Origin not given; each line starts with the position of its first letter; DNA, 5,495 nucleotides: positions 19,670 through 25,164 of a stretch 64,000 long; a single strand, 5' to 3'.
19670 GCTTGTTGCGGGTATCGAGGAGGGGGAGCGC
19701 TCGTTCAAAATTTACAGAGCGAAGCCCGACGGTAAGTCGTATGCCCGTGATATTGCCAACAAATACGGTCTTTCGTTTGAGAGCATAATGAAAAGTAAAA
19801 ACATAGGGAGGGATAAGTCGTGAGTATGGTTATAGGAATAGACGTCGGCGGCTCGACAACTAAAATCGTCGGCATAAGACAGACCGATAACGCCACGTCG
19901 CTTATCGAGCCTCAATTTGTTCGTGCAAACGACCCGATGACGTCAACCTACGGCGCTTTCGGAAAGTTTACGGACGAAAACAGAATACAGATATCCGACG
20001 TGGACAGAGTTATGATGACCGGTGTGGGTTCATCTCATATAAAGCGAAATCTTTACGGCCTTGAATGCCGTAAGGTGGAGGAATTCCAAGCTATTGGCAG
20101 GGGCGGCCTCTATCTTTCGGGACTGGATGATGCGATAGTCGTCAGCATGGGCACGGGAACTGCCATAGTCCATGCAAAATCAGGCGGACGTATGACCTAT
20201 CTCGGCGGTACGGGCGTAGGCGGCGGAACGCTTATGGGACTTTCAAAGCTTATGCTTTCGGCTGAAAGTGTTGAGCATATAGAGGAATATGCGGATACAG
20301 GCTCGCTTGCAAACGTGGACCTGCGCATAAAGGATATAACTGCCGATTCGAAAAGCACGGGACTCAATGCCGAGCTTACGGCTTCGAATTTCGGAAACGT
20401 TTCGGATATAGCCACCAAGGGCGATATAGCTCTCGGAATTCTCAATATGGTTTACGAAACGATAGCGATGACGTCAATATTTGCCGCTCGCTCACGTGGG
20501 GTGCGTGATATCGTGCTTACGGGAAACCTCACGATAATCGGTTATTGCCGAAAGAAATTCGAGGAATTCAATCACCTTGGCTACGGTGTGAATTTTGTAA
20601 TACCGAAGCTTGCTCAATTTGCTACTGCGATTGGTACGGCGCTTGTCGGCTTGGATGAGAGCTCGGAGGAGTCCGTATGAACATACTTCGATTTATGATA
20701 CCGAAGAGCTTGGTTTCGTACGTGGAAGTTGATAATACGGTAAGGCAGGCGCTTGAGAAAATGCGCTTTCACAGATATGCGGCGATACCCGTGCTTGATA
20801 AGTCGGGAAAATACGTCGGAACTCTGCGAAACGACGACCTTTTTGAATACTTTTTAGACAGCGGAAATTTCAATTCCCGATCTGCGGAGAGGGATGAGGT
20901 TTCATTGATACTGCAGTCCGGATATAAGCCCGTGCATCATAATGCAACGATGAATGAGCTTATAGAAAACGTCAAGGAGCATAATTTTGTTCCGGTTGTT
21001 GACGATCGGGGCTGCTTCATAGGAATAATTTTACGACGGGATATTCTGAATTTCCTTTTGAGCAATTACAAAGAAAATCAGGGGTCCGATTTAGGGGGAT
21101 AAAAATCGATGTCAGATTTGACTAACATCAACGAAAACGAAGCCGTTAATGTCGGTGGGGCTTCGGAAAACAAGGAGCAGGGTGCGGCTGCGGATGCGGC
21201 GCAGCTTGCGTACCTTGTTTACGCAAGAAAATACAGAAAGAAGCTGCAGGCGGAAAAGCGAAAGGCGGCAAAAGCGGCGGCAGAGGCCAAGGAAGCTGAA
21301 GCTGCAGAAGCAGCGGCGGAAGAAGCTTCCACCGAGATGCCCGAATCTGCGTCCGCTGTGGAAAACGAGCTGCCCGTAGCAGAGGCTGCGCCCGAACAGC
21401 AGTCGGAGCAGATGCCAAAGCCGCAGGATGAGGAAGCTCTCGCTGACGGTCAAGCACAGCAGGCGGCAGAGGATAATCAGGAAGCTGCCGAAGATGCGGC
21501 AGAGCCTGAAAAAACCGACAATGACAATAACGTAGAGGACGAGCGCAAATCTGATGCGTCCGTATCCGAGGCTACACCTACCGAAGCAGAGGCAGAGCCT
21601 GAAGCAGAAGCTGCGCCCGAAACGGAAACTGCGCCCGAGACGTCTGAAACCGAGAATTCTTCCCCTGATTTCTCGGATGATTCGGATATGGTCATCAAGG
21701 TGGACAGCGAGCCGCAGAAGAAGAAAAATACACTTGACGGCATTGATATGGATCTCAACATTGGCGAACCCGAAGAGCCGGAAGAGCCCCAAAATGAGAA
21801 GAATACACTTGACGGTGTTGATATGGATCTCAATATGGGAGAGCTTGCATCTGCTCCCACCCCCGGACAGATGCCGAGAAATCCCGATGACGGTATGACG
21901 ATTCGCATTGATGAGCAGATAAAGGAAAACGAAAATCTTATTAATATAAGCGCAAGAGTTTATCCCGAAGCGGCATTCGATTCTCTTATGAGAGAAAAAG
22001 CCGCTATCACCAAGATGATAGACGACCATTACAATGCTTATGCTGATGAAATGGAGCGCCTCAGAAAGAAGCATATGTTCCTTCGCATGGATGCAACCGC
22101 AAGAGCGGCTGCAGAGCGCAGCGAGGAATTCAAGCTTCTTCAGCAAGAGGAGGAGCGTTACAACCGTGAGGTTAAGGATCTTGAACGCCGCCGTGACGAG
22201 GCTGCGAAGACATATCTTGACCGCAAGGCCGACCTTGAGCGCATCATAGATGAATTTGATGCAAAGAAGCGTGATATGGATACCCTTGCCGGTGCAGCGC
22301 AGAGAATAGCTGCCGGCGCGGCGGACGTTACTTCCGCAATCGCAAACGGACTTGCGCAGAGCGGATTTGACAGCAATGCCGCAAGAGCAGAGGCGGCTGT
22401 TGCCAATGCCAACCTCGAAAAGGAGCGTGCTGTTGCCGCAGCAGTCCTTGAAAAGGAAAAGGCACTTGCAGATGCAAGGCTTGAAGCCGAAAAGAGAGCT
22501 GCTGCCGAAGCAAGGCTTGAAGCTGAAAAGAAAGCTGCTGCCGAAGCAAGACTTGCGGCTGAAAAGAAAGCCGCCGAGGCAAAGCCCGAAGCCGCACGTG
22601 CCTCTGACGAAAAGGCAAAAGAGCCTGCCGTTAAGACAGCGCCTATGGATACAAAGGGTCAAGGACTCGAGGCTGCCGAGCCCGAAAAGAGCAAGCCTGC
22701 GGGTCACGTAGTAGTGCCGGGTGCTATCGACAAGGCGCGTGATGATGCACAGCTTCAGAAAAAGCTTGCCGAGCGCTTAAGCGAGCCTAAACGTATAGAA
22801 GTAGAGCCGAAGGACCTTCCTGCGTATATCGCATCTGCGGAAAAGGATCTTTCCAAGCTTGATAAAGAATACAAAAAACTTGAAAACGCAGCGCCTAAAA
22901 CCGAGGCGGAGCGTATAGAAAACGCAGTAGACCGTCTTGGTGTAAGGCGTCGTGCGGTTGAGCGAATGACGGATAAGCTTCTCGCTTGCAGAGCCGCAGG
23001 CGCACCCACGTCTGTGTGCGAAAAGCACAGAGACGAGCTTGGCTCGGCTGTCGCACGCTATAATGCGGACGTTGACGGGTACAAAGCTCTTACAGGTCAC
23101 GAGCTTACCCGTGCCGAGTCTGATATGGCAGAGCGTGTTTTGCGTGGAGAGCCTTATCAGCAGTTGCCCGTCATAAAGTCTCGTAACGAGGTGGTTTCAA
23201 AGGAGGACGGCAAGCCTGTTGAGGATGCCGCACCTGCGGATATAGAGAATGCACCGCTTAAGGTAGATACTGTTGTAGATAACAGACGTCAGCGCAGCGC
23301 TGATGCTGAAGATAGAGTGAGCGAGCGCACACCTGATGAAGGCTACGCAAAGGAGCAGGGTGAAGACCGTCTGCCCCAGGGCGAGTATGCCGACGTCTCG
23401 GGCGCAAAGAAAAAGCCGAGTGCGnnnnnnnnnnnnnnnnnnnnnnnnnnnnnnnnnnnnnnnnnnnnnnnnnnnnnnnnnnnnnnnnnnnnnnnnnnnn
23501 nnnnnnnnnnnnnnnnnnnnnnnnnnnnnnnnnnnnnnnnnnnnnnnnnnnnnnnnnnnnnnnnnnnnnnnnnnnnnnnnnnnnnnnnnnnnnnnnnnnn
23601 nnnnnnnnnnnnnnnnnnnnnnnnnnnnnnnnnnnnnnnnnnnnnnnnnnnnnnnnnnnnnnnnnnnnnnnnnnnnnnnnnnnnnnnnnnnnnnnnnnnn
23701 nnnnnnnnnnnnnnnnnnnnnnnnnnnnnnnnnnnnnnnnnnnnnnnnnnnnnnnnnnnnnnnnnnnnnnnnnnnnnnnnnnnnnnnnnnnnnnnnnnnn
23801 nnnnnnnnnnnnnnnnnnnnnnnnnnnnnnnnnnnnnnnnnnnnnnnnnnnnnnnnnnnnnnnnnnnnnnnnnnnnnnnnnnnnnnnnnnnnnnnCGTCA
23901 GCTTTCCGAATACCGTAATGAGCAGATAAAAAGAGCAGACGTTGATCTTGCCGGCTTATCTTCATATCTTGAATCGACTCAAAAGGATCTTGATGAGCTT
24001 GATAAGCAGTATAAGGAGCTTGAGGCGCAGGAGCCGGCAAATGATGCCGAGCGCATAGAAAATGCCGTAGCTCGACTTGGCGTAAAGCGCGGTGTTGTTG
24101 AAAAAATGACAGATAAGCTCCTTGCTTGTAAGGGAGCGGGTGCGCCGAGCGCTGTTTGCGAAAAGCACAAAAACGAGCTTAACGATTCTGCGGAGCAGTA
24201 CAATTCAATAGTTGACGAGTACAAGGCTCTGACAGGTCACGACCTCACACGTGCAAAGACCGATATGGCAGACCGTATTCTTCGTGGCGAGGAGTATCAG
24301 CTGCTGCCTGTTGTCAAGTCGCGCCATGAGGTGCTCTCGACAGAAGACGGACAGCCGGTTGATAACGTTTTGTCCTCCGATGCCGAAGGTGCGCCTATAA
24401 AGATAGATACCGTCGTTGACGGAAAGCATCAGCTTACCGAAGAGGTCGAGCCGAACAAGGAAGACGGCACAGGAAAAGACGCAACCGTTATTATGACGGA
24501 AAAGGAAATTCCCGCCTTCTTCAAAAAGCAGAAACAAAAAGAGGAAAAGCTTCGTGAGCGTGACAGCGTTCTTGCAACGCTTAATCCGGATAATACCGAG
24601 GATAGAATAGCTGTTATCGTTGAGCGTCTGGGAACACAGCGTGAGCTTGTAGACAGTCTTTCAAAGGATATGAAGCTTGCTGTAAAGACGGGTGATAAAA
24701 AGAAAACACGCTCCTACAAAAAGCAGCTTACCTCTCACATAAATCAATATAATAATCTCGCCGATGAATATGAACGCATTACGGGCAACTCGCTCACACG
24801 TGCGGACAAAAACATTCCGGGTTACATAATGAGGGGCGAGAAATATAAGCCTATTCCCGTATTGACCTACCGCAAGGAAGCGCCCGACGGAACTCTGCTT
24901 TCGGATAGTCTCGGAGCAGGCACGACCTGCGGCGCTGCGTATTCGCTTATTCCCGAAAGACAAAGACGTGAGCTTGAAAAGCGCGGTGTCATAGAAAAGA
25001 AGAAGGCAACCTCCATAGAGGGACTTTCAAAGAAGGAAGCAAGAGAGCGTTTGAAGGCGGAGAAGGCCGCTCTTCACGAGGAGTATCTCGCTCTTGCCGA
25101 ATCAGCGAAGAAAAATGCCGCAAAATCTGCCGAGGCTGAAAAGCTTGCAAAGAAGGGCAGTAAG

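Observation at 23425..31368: Fourteen (+1 degenerate) diverged repeat modules of invariant length, exactly 94 aa / 282 nt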

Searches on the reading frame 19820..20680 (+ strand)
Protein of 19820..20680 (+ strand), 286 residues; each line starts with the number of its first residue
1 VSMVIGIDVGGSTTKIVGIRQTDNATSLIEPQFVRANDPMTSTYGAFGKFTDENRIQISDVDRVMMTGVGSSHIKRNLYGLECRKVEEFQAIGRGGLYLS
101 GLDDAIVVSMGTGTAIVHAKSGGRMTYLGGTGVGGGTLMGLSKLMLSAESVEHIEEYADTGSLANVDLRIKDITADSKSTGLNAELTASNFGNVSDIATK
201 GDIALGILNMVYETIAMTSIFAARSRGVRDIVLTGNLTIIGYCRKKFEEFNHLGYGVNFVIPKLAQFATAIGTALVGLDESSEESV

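Call 9: search_protein_families(library=pfam, proteins=[window:19820-20680:+], max_evalue=0.001)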
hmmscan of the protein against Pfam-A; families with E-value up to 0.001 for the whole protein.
window:19820-20680:+ (286 aa): 2 families
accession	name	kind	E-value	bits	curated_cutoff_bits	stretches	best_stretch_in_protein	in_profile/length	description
PF03630.20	Fumble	-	1.5e-22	80.7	28.5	1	106-237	150-292/334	Fumble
PF01869.26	BcrAD_BadFG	-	3e-09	37.2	31.5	1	5-277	1-271/271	BadF/BadG/BcrA/BcrD ATPase family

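Call 76: search_protein_families(library=ncbifam, proteins=[window:19820-20680:+], max_evalue=0.01)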
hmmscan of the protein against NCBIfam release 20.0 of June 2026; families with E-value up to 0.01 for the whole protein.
window:19820-20680:+ (286 aa): 4 families
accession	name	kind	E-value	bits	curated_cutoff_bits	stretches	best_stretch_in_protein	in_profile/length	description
NF009842.0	PRK13317.1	equivalog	6.1e-70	235.7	234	1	1-276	1-271/277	type II pantothenate kinase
TIGR00555.1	panK_eukar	equivalog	7e-29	101.3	247.6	1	4-239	2-264/304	type II pantothenate kinase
TIGR00241.1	CoA_E_activ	domain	5.3e-12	45.8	125.4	1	3-276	1-248/248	acyl-CoA dehydratase activase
TIGR02261.1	benz_CoA_red_D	equivalog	0.0062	15.7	312.85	1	4-74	3-75/262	benzoyl-CoA reductase subunit D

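Call 77: search_protein_families(library=padloc, proteins=[window:19820-20680:+], max_evalue=0.01)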
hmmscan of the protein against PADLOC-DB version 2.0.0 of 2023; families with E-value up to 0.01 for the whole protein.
window:19820-20680:+ (286 aa): 0 families

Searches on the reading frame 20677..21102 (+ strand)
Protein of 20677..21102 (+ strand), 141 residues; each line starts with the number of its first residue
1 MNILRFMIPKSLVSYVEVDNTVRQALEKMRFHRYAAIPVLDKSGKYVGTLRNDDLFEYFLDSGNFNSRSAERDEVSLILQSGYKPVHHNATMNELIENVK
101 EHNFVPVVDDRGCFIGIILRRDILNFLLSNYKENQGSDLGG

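Call 76: search_protein_families(library=ncbifam, proteins=[window:20677-21102:+], max_evalue=0.01)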
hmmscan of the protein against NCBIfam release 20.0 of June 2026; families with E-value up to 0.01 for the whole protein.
window:20677-21102:+ (141 aa): 17 families
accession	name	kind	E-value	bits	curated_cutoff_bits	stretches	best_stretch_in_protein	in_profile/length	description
NF041630.1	CBS_CbpB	equivalog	2.8e-23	82.4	125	1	5-127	13-135/143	cyclic-di-AMP-binding protein CbpB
NF038387.1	CBS_CbpA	equivalog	1.1e-09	38.2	150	1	5-137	5-132/209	cyclic di-AMP binding protein CbpA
NF011443.0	PRK14869.1-5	equivalog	1.3e-07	30.4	335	1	2-57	248-302/546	putative manganese-dependent inorganic diphosphatase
TIGR01137.1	cysta_beta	equivalog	3.3e-07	29.3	510.25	1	16-127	351-456/457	cystathionine beta-synthase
TIGR01186.1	proV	subfamily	5.2e-07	29.1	326.6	1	16-129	255-359/363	betaine/proline/choline family ABC transporter ATP-binding protein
NF053863.1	DS11_antiphage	equivalog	3.1e-06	26.5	260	1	13-123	85-188/305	CBS domain-containing anti-phage protein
NF053603.1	HhpR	exception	1.1e-05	24.8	520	1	7-124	65-180/282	CBS domain-containing high hydrostatic pressure regulator HhpR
NF011440.0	PRK14869.1-2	equivalog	1.3e-05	24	746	0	90-126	259-297/541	putative manganese-dependent inorganic diphosphatase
TIGR00400.1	mgtE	equivalog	4.1e-05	22.5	232.75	0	76-134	198-258/450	magnesium transporter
NF011449.0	PRK14869.2-5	equivalog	6.1e-05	22.2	411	1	16-125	81-203/451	putative manganese-dependent inorganic diphosphatase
NF011447.0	PRK14869.2-3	equivalog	9e-05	21.2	522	0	87-132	82-129/540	putative manganese-dependent inorganic diphosphatase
NF011441.0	PRK14869.1-3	equivalog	0.00022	20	753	0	14-64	79-129/548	putative manganese-dependent inorganic diphosphatase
NF011448.0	PRK14869.2-4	equivalog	0.00028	19.3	562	1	13-69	84-142/563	putative manganese-dependent inorganic diphosphatase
NF041552.1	TF_PrdR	equivalog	0.00043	18.7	795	1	14-134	17-132/577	sigma-54 dependent transcriptional regulator PrdR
TIGR01302.1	IMP_dehydrog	equivalog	0.00095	18.1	481.5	1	17-125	94-198/450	IMP dehydrogenase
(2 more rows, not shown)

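Call 77: search_protein_families(library=padloc, proteins=[window:20677-21102:+], max_evalue=0.01)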
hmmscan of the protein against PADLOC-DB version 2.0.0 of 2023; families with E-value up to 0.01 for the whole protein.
window:20677-21102:+ (141 aa): 0 families

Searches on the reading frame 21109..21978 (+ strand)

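Call 26: search_protein_families(library=pfam, proteins=[window:21109-21978:+], max_evalue=10)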
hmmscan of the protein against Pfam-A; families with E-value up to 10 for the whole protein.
window:21109-21978:+ (290 aa): 1 family
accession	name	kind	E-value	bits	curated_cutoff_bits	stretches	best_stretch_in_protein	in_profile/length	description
PF05053.19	Menin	-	0.67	8.6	23.6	1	46-180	447-583/678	Menin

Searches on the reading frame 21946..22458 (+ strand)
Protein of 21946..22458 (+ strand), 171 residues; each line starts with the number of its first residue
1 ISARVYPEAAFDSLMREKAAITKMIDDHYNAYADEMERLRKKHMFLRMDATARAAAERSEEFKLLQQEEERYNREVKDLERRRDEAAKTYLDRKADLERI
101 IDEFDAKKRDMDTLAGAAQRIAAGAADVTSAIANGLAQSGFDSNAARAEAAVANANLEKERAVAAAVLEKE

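Call 26: search_protein_families(library=pfam, proteins=[window:21946-22458:+], max_evalue=10)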
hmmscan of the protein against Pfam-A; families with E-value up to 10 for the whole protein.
window:21946-22458:+ (171 aa): 6 families
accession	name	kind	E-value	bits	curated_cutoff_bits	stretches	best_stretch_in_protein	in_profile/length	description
PF06386.16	GvpL_GvpF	-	0.12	12.8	23.6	1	11-111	80-175/245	Gas vesicle synthesis protein GvpL/GvpF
PF09001.16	DUF1890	-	0.13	13.1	25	1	87-122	48-83/141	Domain of unknown function (DUF1890)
PF18131.8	KN17_SH3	-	0.24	11.9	27.9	0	12-31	21-39/53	KN17 SH3-like domain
PF03961.19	FapA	-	0.43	10.6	31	1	23-93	159-229/272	Flagellar Assembly Protein A beta solenoid domain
PF23379.1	DUF7096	-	0.71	10.1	27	1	19-127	62-170/208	Domain of unknown function (DUF7096)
PF17675.6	APG6_N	-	2.2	9.2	45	1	15-112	14-105/132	Apg6 coiled-coil region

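Call 55: search_protein_families(library=phrogs, proteins=[window:21946-22458:+], max_evalue=0.1)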
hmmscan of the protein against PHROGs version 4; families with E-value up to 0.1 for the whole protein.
window:21946-22458:+ (171 aa): 0 families

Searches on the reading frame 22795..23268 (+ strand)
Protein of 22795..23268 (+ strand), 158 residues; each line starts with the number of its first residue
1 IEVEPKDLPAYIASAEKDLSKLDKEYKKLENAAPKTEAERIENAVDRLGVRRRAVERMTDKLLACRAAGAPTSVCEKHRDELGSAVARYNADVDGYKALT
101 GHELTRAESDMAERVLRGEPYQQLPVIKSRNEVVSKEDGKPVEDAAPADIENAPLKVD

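Call 54: search_solved_structures(query=A4, max_evalue=10)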
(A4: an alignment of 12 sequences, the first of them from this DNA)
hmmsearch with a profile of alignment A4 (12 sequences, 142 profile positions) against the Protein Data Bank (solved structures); distinct sequences matched with E-value up to 10: 17.
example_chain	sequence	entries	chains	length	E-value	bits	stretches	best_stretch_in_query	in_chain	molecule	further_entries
5iww_D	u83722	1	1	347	0.0033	20.6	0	59-97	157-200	PLS9-PPR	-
5cwp_A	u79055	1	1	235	0.022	17.9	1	18-85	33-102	Designed helical repeat protein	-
6n4n_C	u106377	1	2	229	0.036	17.2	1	18-85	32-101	Rosetta-designed danoprevir/NS3a complex reader 2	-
1yyj_A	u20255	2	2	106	0.05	16.7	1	56-90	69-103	redesigned apocytochrome B562 | Redesigned apo-cytochrome b562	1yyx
1eku_A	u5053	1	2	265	0.057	16.5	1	17-84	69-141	Interferon gamma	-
23cp_N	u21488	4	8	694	0.15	15.2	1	9-84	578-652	Ssr1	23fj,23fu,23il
8xap_A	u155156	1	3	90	0.31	14.2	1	72-104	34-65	DNA binding protein alba-1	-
6tj1_A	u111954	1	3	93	0.53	13.4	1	6-64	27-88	De novo designed WSHC6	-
8xyv_A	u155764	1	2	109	0.53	13.4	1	11-82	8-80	De novo designed protein 0705-5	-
8idc_E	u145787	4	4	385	0.59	13.3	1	32-76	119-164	NlpC/P60 family protein | Probable endopeptidase MT2245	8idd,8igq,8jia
5j0i_A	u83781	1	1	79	0.82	12.8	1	6-66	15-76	Designed protein 2L6HC3_12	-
2gqj_A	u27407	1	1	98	0.86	12.7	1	50-85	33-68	Zinc finger protein KIAA1196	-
6tms_A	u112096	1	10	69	0.89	12.7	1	6-58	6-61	a novel designed pore protein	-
6tms_G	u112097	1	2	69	0.99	12.5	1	6-58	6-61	a novel designed pore protein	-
6xss_A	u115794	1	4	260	2.8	11.1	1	19-85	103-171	C4_nat_HFuse-7900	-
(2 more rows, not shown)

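Call 70: find_homologous_proteins(query=A4, max_evalue=0.001)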
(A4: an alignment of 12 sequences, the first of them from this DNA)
Query A4 (12 sequences) (158 aa, profile of the alignment): 3 proteins with E <= 0.001 among 3569 candidates.
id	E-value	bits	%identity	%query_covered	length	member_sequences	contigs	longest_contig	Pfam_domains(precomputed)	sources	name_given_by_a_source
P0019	1.2e-22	98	19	42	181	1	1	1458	-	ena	-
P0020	9.3e-14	69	86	4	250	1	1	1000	-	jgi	jgi:hypothetical protein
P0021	1.4e-5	43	-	-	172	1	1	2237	-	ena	-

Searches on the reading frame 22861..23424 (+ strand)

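Call 26: search_protein_families(library=pfam, proteins=[window:22861-23424:+], max_evalue=10)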
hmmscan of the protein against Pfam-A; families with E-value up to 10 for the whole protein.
window:22861-23424:+ (188 aa): 1 family
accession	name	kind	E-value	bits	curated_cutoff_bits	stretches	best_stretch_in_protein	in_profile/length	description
PF21173.2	DksA-like_N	-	0.36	11.4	27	1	133-160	17-42/65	DnaK suppressor protein-like, N-terminal domain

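Call 55: search_protein_families(library=phrogs, proteins=[window:22861-23424:+], max_evalue=0.1)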
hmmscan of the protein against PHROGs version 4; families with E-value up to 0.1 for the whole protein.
window:22861-23424:+ (188 aa): 0 families

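Call 76: search_protein_families(library=ncbifam, proteins=[window:22861-23424:+], max_evalue=0.01)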
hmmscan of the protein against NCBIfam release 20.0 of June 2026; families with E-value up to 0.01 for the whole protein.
window:22861-23424:+ (188 aa): 0 families

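Call 77: search_protein_families(library=padloc, proteins=[window:22861-23424:+], max_evalue=0.01)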
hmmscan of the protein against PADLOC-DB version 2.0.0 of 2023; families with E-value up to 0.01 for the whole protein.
window:22861-23424:+ (188 aa): 0 families

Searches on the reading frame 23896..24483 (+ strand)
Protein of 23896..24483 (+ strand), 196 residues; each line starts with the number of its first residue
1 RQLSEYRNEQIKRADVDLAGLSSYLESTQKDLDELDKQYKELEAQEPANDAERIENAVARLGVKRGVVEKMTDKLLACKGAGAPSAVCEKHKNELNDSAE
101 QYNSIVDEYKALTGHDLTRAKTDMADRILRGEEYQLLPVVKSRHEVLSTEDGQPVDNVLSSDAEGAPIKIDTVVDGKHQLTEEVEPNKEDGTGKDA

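Call 26: search_protein_families(library=pfam, proteins=[window:23896-24483:+], max_evalue=10)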
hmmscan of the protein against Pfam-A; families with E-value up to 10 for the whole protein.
window:23896-24483:+ (196 aa): 7 families
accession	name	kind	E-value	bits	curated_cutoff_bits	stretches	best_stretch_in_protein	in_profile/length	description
PF02996.22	Prefoldin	-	0.053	13.9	23.2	1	16-45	84-113/120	Prefoldin subunit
PF08286.16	Spc24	-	0.13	12.9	25.3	1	18-55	13-50/109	Spc24 subunit of Ndc80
PF15903.10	PL48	-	0.16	11.3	31.4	1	19-42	66-89/346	Filopodia upregulated, FAM65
PF06810.17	Phage_scaffold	-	0.18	12.2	35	1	10-61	28-75/170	Phage capsid assembly scaffolding protein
PF04791.21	LMBR1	-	0.18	11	31.9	1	7-113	196-282/510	LMBR1-like membrane protein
PF06419.17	COG6_N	-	0.26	11.9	27.4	0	8-68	39-94/114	Conserved oligomeric complex COG6, N-terminal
PF06818.20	Fez1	-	0.53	11.2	34.4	1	2-126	18-105/199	Fez1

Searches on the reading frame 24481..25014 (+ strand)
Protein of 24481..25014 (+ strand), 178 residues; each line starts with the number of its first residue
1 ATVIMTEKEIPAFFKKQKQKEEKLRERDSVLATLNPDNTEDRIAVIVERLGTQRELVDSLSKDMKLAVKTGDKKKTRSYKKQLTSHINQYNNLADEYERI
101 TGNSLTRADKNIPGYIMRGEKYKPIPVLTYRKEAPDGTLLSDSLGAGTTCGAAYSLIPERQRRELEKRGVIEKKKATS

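Call 26: search_protein_families(library=pfam, proteins=[window:24481-25014:+], max_evalue=10)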
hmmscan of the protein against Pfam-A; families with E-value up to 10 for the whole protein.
window:24481-25014:+ (178 aa): 1 family
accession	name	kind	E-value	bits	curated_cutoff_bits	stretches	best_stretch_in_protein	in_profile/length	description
PF22642.1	MinC_N_1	-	0.072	13.8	27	1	48-93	29-73/78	Cell-division inhibitor MinC, N-terminal domain-like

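Call 55: search_protein_families(library=phrogs, proteins=[window:24481-25014:+], max_evalue=0.1)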
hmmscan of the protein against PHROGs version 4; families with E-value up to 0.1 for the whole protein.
window:24481-25014:+ (178 aa): 3 families
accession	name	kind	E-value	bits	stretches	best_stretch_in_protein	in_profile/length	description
phrog_34759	-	unknown function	0.035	15.4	1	37-97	14-69/129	-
phrog_28272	-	unknown function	0.038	14.4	1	26-97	117-181/235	-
phrog_31448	-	unknown function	0.066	13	1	21-113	78-164/458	-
